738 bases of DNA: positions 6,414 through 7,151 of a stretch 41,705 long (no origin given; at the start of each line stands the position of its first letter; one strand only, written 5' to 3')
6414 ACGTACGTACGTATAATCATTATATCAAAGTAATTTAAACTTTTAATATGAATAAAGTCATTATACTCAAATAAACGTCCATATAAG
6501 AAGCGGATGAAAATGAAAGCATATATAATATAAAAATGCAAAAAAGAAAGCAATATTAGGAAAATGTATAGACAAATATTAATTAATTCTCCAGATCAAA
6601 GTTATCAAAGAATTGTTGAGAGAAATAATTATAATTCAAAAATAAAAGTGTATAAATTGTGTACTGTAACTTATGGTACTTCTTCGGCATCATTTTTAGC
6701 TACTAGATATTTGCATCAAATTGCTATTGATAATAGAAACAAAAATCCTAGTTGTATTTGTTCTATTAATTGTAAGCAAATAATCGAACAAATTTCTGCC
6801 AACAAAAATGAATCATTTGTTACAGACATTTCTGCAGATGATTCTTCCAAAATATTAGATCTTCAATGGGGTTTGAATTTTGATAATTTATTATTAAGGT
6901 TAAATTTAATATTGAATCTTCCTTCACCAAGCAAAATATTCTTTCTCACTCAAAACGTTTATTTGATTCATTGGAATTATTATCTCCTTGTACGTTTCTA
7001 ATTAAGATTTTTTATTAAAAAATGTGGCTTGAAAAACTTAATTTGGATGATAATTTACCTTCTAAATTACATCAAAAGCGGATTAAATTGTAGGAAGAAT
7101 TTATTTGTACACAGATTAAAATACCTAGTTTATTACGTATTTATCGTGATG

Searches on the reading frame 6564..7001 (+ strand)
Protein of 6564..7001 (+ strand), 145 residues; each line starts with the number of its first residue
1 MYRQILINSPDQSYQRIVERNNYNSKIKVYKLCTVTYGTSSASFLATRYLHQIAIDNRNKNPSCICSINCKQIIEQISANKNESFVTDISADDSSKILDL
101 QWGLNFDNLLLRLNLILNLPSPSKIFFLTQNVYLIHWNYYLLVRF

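Call 18: search_protein_families(library=pfam, proteins=[window:6564-7001:+], max_evalue=0.1)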
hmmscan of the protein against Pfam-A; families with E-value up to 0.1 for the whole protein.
window:6564-7001:+ (145 aa): 1 family
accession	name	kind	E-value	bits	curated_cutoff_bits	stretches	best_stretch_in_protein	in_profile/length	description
PF23775.1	Beta-prop_RIG_2nd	-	0.044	13.6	80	1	39-112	157-232/278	RIG second beta-propeller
